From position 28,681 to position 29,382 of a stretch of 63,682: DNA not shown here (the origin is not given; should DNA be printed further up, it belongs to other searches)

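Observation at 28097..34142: Stand-alone CarH-type B12 photoreceptor module, phycobiliprotein-like partner and CxxC-tailed PAS protein wired behind a giant hybrid kinase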

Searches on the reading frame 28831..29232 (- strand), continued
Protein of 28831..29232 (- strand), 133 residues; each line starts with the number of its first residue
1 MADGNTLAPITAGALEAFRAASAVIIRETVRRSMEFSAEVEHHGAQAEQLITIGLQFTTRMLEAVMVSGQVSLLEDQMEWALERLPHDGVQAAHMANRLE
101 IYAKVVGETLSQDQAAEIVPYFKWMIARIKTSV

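Call 47: predict_structure(alignment_id=A2)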
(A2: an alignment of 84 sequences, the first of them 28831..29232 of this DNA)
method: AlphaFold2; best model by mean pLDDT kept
length: 133 residues; sequences in the alignment: 84
mean_pLDDT: 95.4   pTM: 0.89
mean pLDDT of the five models: 95.4, 95.2, 95.1, 94.6, 94.2
residues with pLDDT >= 90: 126; 70-90: 2; 50-70: 3; < 50: 2
segments of 3 or more residues with pLDDT < 50: none
pLDDT, mean of each block of 10 residues (from residue 1): 72 98 99 98 98 98 96 95 97 98 99 98 97 90
secondary structure, 60 per line:
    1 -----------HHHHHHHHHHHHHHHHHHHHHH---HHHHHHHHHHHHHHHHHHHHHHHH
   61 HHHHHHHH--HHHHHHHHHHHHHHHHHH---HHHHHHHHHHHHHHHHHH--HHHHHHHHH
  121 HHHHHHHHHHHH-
elements in order: H12-33 H37-68 H71-88 H92-109 H112-132

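Call 53: search_protein_families(library=pfam, proteins=[P0134, P0209, P0219, P0260, P0200, P0258, P0138, P0213], max_evalue=0.01)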
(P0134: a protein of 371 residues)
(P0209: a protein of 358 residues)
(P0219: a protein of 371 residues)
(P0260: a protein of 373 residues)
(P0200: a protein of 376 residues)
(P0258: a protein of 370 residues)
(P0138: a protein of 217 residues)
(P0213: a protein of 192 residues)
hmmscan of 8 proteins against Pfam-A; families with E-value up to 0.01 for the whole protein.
P0134 (371 aa): 3 families
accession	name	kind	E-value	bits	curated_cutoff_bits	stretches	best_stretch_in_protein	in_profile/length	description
PF02310.24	B12-binding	-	2.2e-15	57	32.1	1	100-219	2-116/121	B12 binding domain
PF02607.22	B12-binding_2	-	1.1e-14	54.7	23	1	17-87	4-73/74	B12 binding domain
PF00502.25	Phycobilisome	-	6.7e-06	26.6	22.2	1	254-360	39-151/155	Phycobilisome protein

P0209 (358 aa): 2 families
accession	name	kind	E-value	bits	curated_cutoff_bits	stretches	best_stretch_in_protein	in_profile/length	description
PF02310.24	B12-binding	-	6.7e-20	71.6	32.1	1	97-198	2-104/121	B12 binding domain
PF02607.22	B12-binding_2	-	1.6e-13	51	23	1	13-83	3-72/74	B12 binding domain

P0219 (371 aa): 3 families
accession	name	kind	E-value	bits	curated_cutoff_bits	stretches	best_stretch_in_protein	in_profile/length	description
PF02310.24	B12-binding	-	6.8e-21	74.8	32.1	1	106-220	2-120/121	B12 binding domain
PF02607.22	B12-binding_2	-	8.6e-16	58.3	23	1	22-93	3-73/74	B12 binding domain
PF00502.25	Phycobilisome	-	0.0098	16.3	22.2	0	325-363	115-153/155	Phycobilisome protein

P0260 (373 aa): 2 families
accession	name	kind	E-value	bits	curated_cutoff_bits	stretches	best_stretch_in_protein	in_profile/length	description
PF02310.24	B12-binding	-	5.1e-24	84.9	32.1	1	109-221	2-120/121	B12 binding domain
PF02607.22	B12-binding_2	-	1.5e-15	57.5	23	1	25-96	3-73/74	B12 binding domain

P0200 (376 aa): 2 families
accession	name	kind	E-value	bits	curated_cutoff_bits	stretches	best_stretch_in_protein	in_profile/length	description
PF02310.24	B12-binding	-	4.8e-24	84.9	32.1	1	252-366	2-120/121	B12 binding domain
PF02607.22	B12-binding_2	-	2.8e-15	56.7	23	1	167-239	2-73/74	B12 binding domain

P0258 (370 aa): 2 families
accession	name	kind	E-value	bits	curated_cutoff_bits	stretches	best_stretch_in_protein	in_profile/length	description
PF02310.24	B12-binding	-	1.6e-17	63.9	32.1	1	242-339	1-96/121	B12 binding domain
PF02607.22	B12-binding_2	-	9.1e-13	48.6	23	1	158-228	2-71/74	B12 binding domain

P0138 (217 aa): 1 family
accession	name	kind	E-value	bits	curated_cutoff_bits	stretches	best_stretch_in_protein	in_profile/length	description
PF02310.24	B12-binding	-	1.5e-07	31.7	32.1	1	17-65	2-50/121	B12 binding domain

P0213 (192 aa): 0 families

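Call 54: fold_search(model_id=the predicted structure, library=pdb)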
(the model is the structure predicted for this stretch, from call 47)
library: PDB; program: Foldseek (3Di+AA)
matches with E <= 10: 575; with E <= 0.001: 0
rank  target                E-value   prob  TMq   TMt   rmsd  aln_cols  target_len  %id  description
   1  7vea_aC               3.9e-03  1.00  0.77  0.65   2.0       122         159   17  Pentacylindrical allophycocyanin core from Thermosynechococcus vulcanus (released 2022-06-22)
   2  8uhe_I                6.5e-03  1.00  0.77  0.66   2.1       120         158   19  Structure of the far-red light-absorbing allophycocyanin core expressed during FaRLiP (released 2024-01-03)
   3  6kgx_AH               6.9e-03  1.00  0.77  0.65   2.0       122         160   16  Structure of the phycobilisome from the red alga Porphyridium purpureum (released 2019-12-11)
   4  8imi_H                6.9e-03  1.00  0.74  0.62   2.5       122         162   17  A1-A2, A3-A4, B'1-B'2, C'1-C'2 cylinder in cyanobacterial phycobilisome from Anthocerotibacter panamensis (Cluster A) (released 2023-10-25)
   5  2vjt_A                7.6e-03  1.00  0.77  0.65   2.0       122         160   18  The Structure of Allophycocyanin from Gloeobacter Violaceus (released 2008-03-25)
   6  7sc7_AA               8.0e-03  1.00  0.77  0.65   2.1       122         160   18  Synechocystis PCC 6803 Phycobilisome core from up-down rod conformation (released 2022-08-31)
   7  8iml_B                8.8e-03  1.00  0.74  0.62   2.4       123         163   15  Rs2I-Rs2II, Rs1I-Rs1II, RbI-RbII cylinder in cyanobacterial phycobilisome from Anthocerotibacter panamensis (Cluster D (released 2023-10-25)
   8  2vjh_B                8.8e-03  1.00  0.71  0.55   3.0       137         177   16  The structure of Phycoerythrin from Gloeobacter violaceus (released 2008-03-25)
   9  7tlf_H                8.8e-03  1.00  0.69  0.56   3.6       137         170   20  Structure of the photoacclimated Light Harvesting Complex PE545 from Proteomonas sulcata (released 2022-02-09)
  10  1kn1_A                1.1e-02  1.00  0.77  0.65   2.1       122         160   16  Crystal structure of allophycocyanin (released 2002-12-18)
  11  2v8a_A                1.2e-02  1.00  0.75  0.64   2.3       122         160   17  The structure of Thermosynechococcus elongatus allophycocyanin at 3.5 Angstroems. (released 2007-12-11)
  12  7tja_D                1.2e-02  1.00  0.70  0.56   5.6       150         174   19  Structure of the Light Harvesting Complex PE545 from Proteomonas sulcata (released 2022-04-20)
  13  6yx7_AAA              1.4e-02  1.00  0.76  0.65   2.1       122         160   16  The high resolution structure of allophycocyanin from cyanobacterium Nostoc sp. WR13, the P21212 crystal form. (released 2021-05-12)
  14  7vea_aD               1.5e-02  1.00  0.75  0.63   2.2       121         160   19  Pentacylindrical allophycocyanin core from Thermosynechococcus vulcanus (released 2022-06-22)
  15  3v57_B                1.5e-02  1.00  0.70  0.54   3.1       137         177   15  Crystal Structure of the B-phycoerythrin from the red algae Porphyridium Cruentum at pH8 (released 2012-10-03)
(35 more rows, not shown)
